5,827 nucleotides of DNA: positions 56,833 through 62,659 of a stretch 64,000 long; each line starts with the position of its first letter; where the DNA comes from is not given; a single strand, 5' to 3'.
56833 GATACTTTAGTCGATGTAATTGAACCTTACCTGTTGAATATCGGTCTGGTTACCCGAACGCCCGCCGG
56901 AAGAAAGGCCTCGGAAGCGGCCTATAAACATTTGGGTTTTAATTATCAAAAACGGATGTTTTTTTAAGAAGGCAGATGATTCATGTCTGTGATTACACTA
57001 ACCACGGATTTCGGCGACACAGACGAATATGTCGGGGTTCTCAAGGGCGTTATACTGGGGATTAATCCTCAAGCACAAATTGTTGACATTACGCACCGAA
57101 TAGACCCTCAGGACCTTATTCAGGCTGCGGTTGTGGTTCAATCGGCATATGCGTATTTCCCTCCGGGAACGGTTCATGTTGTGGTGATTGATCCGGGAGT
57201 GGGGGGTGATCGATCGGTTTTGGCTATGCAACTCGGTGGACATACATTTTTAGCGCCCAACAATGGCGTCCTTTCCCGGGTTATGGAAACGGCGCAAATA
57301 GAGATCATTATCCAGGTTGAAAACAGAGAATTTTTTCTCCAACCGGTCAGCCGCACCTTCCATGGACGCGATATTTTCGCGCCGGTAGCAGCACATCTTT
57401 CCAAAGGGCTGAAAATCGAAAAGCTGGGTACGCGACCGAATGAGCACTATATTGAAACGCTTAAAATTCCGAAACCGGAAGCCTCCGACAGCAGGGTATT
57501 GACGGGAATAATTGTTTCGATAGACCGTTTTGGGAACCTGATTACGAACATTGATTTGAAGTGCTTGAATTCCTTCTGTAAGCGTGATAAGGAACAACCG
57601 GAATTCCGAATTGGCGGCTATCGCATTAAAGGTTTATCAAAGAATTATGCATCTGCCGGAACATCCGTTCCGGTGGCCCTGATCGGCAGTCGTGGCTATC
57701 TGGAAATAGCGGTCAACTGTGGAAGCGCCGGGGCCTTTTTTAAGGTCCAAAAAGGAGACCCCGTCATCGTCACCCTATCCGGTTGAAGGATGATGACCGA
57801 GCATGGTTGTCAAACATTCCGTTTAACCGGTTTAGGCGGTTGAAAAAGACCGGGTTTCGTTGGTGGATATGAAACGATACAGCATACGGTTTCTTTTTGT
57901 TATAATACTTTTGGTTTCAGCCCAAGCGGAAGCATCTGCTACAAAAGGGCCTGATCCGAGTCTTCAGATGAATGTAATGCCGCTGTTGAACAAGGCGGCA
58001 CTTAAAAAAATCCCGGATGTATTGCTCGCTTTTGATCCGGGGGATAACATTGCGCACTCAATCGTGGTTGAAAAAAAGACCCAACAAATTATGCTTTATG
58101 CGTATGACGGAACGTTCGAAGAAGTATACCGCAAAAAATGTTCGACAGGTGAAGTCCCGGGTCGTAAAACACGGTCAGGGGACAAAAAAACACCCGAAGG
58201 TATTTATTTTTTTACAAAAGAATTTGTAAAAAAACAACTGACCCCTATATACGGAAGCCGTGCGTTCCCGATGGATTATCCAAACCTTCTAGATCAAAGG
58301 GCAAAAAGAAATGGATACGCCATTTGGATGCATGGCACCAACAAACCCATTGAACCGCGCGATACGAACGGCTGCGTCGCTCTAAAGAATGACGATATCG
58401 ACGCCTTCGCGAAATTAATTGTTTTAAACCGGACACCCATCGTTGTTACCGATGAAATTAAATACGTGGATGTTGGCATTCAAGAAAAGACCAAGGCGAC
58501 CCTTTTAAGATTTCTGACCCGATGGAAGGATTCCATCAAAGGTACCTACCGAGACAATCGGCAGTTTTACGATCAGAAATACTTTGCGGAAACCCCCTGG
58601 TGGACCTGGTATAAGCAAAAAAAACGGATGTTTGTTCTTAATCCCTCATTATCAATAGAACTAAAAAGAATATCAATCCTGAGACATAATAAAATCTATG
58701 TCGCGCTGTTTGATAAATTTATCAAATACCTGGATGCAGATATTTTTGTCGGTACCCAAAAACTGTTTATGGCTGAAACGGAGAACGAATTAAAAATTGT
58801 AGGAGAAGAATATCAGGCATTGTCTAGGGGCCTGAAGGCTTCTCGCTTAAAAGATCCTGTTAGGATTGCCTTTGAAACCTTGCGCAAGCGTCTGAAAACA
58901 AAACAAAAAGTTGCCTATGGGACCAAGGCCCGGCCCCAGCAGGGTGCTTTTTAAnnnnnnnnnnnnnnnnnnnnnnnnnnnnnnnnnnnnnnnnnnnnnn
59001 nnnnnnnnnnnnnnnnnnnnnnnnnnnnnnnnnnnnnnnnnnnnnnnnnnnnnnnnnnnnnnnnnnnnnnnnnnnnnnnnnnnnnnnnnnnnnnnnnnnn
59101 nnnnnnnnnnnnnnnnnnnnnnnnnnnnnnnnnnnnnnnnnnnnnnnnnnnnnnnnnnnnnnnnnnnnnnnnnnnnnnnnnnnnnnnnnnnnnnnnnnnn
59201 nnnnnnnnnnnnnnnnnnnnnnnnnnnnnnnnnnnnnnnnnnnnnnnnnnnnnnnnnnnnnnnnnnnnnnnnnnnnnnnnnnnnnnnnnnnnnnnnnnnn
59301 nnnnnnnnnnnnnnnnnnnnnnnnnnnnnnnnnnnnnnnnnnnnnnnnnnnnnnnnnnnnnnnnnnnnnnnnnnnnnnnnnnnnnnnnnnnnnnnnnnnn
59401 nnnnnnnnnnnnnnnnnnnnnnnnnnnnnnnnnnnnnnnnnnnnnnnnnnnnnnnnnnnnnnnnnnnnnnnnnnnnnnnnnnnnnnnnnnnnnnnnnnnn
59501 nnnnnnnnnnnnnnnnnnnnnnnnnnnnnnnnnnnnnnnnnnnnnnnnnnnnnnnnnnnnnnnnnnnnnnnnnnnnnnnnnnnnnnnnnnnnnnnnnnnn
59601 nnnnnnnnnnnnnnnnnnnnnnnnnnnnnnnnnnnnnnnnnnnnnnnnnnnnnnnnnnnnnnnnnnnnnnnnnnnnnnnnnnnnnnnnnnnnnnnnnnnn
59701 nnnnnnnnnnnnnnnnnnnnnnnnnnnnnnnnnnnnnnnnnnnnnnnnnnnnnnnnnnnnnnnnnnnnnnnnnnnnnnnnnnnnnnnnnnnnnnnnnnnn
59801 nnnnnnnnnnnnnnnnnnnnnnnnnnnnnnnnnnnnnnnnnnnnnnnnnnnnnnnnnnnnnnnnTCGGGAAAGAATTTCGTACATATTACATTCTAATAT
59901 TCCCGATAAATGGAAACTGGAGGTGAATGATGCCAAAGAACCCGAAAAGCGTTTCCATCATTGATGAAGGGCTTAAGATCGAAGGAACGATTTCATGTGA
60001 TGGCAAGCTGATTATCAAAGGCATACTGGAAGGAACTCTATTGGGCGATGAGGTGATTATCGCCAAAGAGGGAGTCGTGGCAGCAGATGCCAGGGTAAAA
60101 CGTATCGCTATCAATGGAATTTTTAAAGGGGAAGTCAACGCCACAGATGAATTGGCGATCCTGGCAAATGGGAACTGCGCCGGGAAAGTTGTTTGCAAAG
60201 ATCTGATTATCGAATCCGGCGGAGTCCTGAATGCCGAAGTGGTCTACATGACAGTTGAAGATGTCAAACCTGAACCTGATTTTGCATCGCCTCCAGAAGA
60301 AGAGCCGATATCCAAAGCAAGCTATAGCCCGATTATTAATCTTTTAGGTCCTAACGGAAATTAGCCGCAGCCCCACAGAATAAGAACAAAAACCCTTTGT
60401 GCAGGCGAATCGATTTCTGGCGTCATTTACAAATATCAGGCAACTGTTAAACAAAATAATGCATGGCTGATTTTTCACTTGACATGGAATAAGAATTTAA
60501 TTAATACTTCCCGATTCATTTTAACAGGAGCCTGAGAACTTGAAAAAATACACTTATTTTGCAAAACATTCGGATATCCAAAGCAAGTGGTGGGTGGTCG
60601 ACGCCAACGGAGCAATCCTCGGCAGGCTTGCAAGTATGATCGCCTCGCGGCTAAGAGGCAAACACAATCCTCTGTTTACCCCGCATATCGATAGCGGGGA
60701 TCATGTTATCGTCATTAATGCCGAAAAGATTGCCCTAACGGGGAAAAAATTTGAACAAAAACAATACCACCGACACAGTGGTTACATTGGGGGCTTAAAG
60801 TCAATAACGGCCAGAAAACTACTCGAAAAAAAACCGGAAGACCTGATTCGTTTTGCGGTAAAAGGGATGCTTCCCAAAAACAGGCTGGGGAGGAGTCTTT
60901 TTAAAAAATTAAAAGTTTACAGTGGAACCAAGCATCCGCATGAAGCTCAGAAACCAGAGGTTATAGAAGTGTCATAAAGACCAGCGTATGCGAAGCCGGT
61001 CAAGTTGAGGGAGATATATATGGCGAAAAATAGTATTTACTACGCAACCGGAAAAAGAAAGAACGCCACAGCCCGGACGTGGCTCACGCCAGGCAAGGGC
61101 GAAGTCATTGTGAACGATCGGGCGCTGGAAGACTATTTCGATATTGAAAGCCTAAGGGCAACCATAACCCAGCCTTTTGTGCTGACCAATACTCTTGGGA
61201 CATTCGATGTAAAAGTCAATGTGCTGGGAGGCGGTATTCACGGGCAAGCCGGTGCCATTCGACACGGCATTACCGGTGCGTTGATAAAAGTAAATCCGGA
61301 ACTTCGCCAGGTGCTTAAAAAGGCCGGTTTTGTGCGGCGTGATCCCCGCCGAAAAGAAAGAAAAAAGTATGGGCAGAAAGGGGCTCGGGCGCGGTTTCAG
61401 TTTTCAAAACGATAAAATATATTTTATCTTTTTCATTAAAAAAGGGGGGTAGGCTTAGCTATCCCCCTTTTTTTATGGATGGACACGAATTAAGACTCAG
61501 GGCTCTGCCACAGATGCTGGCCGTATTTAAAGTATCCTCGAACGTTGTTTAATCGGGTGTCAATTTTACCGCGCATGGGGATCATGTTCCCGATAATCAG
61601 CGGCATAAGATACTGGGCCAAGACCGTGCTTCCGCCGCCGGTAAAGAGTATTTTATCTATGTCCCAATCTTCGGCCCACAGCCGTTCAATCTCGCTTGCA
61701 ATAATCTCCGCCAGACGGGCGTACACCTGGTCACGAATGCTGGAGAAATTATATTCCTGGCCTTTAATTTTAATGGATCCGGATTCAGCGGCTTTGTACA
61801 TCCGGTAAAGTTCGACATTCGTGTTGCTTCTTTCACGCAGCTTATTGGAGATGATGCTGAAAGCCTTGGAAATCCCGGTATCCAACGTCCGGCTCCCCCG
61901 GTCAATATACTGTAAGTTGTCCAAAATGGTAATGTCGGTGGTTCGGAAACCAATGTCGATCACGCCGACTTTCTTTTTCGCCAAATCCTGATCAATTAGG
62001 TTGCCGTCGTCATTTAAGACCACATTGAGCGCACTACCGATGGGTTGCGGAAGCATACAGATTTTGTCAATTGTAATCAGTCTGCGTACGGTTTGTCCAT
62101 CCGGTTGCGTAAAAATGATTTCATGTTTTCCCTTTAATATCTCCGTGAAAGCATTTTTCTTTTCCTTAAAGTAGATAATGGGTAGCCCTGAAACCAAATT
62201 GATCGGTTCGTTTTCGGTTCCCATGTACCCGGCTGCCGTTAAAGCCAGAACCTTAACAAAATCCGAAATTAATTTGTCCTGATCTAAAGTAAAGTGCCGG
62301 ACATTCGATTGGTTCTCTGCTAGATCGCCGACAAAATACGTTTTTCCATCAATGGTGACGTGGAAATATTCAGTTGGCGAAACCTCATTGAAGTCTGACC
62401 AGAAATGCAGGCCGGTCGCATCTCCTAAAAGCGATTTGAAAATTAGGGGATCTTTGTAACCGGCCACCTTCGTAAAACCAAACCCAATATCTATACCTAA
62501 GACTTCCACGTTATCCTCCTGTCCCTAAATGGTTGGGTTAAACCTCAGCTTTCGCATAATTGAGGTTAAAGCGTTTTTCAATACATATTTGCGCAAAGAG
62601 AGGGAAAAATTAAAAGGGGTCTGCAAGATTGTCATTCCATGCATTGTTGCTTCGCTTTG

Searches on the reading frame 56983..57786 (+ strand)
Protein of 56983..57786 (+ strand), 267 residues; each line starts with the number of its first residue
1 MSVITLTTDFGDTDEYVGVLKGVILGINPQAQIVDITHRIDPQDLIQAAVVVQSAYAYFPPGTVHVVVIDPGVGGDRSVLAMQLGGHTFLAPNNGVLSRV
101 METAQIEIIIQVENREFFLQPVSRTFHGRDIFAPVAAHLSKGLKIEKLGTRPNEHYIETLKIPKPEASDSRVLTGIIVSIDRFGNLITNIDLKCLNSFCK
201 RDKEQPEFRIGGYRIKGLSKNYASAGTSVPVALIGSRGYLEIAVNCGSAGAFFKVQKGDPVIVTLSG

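Call 57: search_protein_families(library=pfam, proteins=[window:56983-57786:+], max_evalue=0.0001)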
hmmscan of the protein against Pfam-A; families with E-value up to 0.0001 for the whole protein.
window:56983-57786:+ (267 aa): 2 families
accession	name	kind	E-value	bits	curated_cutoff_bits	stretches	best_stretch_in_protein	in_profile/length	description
PF01887.21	SAM_HAT_N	-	7.5e-56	188.4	26.3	1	4-149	1-145/145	SAM hydroxide adenosyltransferase N-terminal domain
PF20257.3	SAM_HAT_C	-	2.9e-20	72.8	25.5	1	175-261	1-83/84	SAM hydroxide adenosyltransferase C-terminal domain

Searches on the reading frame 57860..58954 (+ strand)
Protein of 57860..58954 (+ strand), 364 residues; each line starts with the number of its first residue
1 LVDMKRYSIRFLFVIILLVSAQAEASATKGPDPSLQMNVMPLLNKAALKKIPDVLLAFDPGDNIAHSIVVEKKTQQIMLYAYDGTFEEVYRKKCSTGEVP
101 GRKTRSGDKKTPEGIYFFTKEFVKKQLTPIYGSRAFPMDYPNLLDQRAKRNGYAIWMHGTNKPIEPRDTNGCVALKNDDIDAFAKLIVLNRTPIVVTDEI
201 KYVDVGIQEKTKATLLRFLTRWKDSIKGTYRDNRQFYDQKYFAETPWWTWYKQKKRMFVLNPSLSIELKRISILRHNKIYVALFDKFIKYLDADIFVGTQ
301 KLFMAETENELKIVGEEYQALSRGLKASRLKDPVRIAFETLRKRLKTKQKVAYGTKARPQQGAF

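Call 57: search_protein_families(library=pfam, proteins=[window:57860-58954:+], max_evalue=0.0001)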
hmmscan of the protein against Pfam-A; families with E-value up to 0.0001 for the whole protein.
window:57860-58954:+ (364 aa): 1 family
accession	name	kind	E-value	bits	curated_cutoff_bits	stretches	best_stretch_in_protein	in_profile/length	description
PF03734.19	YkuD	-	1.5e-19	71.5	23.4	1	67-196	3-146/146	L,D-transpeptidase catalytic domain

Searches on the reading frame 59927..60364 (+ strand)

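Call 65: search_protein_families(library=pfam, proteins=[window:59927-60364:+], max_evalue=0.001)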
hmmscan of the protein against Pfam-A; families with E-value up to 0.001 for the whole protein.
window:59927-60364:+ (145 aa): 1 family
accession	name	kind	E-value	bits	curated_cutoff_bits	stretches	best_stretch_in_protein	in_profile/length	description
PF04519.19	Bactofilin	-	3e-19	69.5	27.9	1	10-105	1-97/98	Polymer-forming cytoskeletal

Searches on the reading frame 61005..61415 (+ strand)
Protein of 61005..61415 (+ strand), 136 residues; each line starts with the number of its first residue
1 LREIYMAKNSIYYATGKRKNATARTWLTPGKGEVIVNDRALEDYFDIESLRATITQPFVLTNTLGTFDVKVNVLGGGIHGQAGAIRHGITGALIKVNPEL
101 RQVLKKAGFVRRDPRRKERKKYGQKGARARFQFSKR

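Call 65: search_protein_families(library=pfam, proteins=[window:61005-61415:+], max_evalue=0.001)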
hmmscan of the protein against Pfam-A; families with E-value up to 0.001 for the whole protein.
window:61005-61415:+ (136 aa): 1 family
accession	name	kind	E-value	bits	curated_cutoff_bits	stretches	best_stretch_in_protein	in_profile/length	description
PF00380.25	Ribosomal_S9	-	6.8e-49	165.8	22.5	1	16-136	1-121/121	Ribosomal protein S9/S16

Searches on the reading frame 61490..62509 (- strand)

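Call 57: search_protein_families(library=pfam, proteins=[window:61490-62509:-], max_evalue=0.0001)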
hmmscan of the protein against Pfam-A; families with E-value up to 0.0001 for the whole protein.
window:61490-62509:- (339 aa): 2 families
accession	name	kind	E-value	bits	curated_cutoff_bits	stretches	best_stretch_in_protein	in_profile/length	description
PF17989.7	ALP_N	-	6.8e-35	120.9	26.3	1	5-158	1-148/148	Actin like proteins N terminal domain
PF21522.3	MreB-like_C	-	5.4e-19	69.4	27.8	1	183-301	1-121/123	Archaeal actin homologue MreB-like, C-terminal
